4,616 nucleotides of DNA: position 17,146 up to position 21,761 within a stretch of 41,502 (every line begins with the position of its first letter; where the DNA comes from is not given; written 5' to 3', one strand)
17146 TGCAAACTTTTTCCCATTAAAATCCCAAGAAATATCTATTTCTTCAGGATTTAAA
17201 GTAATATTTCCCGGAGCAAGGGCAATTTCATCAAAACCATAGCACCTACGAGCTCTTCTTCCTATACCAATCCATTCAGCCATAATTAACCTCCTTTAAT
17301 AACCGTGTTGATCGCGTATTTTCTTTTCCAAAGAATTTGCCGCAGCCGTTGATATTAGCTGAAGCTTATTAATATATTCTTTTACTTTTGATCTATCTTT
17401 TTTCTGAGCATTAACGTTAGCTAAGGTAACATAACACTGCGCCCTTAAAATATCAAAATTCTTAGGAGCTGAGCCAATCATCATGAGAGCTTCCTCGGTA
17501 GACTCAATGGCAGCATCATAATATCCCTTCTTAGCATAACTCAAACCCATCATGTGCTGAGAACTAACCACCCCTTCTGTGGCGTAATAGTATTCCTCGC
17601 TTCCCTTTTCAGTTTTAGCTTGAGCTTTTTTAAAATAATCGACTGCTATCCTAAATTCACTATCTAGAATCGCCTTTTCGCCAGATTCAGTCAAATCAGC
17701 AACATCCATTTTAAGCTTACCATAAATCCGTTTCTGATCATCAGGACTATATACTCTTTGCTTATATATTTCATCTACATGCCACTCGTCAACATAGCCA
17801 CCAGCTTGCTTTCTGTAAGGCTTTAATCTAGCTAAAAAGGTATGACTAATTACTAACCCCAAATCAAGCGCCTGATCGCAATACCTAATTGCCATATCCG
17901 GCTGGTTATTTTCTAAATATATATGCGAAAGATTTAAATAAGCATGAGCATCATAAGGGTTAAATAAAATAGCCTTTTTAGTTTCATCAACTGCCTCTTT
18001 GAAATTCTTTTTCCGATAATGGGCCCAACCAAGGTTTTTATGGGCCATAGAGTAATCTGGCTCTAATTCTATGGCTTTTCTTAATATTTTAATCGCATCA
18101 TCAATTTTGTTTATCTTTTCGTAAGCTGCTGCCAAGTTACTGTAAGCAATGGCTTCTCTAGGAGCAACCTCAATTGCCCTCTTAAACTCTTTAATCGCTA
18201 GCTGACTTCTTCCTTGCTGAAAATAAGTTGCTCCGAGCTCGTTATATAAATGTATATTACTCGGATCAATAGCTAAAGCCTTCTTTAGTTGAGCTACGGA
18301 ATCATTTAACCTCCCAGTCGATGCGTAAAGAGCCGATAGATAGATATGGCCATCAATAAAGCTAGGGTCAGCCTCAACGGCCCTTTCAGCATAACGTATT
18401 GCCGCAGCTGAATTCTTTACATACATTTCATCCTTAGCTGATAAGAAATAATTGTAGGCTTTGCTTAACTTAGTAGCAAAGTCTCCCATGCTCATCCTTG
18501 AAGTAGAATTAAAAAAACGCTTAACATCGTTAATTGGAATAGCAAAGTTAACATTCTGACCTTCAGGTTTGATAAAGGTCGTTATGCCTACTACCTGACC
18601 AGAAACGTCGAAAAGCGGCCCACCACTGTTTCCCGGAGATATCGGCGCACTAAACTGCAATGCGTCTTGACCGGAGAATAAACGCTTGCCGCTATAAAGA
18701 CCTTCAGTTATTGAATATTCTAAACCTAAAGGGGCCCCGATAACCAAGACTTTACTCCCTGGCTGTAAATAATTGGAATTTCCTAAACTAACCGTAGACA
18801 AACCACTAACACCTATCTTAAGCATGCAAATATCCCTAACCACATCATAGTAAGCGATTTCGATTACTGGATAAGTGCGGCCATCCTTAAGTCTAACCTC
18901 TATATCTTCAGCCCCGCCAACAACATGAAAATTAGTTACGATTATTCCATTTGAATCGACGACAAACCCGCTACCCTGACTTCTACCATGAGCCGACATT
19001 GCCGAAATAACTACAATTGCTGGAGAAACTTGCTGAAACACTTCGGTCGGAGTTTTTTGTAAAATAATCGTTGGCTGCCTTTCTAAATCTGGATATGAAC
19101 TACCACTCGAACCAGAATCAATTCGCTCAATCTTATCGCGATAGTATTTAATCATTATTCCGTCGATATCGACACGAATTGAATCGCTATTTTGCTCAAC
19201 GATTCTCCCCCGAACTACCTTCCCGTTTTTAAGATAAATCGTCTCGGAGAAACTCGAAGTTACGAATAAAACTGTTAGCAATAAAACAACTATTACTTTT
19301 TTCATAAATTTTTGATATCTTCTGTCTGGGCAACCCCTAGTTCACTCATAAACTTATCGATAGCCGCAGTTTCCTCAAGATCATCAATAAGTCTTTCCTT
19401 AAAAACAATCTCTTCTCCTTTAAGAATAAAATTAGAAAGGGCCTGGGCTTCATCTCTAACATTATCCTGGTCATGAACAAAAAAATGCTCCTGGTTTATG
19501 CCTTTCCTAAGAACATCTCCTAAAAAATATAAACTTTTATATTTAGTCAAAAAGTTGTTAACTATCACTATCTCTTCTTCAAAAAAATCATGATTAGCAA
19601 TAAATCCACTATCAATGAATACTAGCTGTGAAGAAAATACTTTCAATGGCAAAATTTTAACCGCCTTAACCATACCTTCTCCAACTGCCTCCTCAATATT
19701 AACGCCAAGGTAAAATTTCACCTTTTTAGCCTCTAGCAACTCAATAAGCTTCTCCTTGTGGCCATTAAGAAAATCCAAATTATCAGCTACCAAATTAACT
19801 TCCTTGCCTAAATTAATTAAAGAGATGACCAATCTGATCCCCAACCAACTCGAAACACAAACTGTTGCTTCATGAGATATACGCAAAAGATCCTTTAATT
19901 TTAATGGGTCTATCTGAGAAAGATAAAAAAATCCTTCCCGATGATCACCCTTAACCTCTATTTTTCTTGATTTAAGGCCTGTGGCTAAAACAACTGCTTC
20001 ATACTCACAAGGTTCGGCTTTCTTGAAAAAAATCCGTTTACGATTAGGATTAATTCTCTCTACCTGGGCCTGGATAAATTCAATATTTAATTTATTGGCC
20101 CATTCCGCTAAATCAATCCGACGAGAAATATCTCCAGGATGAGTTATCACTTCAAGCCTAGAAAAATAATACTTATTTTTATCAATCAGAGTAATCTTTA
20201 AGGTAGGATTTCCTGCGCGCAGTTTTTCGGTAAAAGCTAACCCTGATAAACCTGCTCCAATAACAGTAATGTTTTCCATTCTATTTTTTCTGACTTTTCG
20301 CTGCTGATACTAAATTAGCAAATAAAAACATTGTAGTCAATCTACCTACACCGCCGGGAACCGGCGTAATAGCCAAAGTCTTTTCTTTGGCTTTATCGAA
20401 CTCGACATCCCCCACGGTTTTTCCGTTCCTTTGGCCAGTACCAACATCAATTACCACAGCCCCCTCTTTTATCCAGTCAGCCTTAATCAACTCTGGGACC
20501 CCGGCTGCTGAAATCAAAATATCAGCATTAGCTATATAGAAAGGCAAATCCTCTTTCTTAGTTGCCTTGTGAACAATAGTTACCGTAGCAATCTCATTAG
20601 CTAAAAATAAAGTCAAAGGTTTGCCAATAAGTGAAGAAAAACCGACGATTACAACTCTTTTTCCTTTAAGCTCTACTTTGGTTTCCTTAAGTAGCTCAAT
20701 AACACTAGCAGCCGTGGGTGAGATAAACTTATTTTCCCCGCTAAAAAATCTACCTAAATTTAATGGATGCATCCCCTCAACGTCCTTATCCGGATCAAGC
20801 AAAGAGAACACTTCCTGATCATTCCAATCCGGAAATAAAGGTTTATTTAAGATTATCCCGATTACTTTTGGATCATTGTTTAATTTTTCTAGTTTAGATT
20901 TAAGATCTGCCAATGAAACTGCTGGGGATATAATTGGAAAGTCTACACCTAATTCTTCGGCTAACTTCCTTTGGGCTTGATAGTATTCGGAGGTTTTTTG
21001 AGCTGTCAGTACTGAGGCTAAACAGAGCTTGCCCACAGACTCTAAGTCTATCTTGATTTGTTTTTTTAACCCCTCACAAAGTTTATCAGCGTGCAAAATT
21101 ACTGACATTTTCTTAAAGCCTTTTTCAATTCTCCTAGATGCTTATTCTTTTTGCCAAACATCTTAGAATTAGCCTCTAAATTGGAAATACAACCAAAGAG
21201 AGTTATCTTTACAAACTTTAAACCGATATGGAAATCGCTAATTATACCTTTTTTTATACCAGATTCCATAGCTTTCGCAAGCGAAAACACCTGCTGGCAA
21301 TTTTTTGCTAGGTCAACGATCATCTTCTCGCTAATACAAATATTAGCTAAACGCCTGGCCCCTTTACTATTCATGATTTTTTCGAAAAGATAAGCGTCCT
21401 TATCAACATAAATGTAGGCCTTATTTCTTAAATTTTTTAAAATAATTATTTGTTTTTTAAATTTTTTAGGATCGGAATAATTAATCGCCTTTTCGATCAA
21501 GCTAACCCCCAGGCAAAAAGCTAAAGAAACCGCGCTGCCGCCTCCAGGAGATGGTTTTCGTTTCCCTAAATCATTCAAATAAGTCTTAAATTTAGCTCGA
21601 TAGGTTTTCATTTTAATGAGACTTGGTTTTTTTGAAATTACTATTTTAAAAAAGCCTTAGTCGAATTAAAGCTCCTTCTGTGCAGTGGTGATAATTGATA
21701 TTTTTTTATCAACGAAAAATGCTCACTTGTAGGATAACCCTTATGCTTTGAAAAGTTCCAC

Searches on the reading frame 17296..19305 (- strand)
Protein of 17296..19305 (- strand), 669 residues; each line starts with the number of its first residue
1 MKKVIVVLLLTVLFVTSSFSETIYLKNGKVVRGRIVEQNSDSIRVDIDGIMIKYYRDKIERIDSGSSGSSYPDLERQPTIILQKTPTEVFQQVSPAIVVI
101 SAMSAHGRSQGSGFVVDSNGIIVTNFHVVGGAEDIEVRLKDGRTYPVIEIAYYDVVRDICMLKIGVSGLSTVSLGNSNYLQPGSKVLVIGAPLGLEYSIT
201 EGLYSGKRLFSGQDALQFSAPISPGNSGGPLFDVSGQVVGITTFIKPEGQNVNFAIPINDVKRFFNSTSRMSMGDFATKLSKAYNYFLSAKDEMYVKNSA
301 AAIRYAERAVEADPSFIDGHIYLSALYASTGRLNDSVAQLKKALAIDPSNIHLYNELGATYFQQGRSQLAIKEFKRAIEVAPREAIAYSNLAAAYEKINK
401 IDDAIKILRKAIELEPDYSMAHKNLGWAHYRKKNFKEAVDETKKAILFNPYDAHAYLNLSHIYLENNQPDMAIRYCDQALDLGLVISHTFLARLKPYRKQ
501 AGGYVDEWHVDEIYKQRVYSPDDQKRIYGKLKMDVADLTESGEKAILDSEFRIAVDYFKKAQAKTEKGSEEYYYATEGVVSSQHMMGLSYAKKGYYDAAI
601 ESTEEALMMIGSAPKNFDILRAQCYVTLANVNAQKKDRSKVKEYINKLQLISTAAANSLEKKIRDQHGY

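Call 4: search_protein_families(library=pfam, proteins=[window:17296-19305:-])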
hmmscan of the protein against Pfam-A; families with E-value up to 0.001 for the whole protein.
window:17296-19305:- (669 aa): 20 families
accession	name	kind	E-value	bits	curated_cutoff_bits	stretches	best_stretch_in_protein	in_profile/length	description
PF07719.23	TPR_2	-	1.7e-34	115.5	27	3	385-418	1-34/34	Tetratricopeptide repeat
PF13365.12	Trypsin_2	-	8.1e-32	111.4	27.6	1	111-241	1-144/144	Trypsin-like peptidase domain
PF00515.34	TPR_1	-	7.1e-30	102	27.8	3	385-418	1-34/34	Tetratricopeptide repeat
PF13181.12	TPR_8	-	1.8e-28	96.6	25.7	3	387-418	3-34/34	Tetratricopeptide repeat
PF13431.12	TPR_17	-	2.3e-26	90.3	24.4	3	341-371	3-33/34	Tetratricopeptide repeat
PF13414.12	TPR_11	-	2.6e-24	85.1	26.8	3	327-365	4-42/42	TPR repeat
PF13424.12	TPR_12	-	1.7e-21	76.6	30.1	1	353-414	5-74/77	Tetratricopeptide repeat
PF13432.12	TPR_16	-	1.3e-20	73.9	32.7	3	395-441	7-53/65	Tetratricopeptide repeat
PF14559.12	TPR_19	-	7.6e-20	71.5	25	3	362-421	2-61/68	Tetratricopeptide repeat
PF13428.12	TPR_14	-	2.4e-17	62.1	23.5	0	390-426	6-42/44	Tetratricopeptide repeat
PF13374.12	TPR_10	-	4e-14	52.5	27.5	0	387-413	4-30/42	Tetratricopeptide repeat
PF00089.32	Trypsin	-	1.3e-11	45.2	20.6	1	101-263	19-218/220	Trypsin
PF13176.12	TPR_7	-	2.1e-11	43.4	27.9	0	387-417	1-31/36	Tetratricopeptide repeat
PF23914.1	TPR_CcmH_CycH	-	1.1e-08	35.5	42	2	340-440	39-142/158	Cytochrome c-type biogenesis protein H TPR domain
PF25063.1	ARM_TT21_C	-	4.1e-07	30.5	35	2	288-423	66-202/209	Tetratricopeptide repeat protein 21 C-terminal ARM domain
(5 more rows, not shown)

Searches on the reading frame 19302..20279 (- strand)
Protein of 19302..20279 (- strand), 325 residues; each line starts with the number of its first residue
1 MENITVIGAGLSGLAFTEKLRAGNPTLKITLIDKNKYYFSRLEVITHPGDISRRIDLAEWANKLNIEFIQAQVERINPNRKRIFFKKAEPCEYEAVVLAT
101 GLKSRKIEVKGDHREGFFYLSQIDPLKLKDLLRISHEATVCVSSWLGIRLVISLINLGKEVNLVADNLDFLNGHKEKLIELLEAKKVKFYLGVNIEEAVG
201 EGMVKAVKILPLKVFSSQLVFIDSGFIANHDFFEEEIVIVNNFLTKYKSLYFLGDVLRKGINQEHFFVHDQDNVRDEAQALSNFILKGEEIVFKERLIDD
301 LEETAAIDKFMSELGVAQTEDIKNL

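Call 21: search_protein_families(library=pfam, proteins=[window:19302-20279:-], max_evalue=0.01)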
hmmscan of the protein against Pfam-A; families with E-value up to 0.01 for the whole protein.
window:19302-20279:- (325 aa): 5 families
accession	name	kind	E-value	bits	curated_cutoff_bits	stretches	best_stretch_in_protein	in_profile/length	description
PF07992.20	Pyr_redox_2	-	1.7e-21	77.4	26.1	1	3-263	2-283/291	Pyridine nucleotide-disulphide oxidoreductase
PF13454.12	NAD_binding_9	-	3.2e-05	24.4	21.8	0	6-37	2-35/155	FAD-NAD(P)-binding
PF00070.33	Pyr_redox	-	3.3e-05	24.8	22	0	145-208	9-78/82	Pyridine nucleotide-disulphide oxidoreductase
PF01266.30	DAO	-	0.00014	22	27.9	0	57-107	155-209/353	FAD dependent oxidoreductase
PF13450.12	NAD_binding_8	-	0.00098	19.8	21.9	1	6-38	1-31/68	NAD(P)-binding Rossmann-like domain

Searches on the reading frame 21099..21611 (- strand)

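Call 21: search_protein_families(library=pfam, proteins=[window:21099-21611:-], max_evalue=0.01)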
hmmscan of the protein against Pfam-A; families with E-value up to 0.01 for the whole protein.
window:21099-21611:- (170 aa): 1 family
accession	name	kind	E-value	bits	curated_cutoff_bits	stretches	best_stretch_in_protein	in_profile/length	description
PF04961.17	FTCD_C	-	1e-16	61.7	24.5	1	8-154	2-169/182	Formiminotransferase-cyclodeaminase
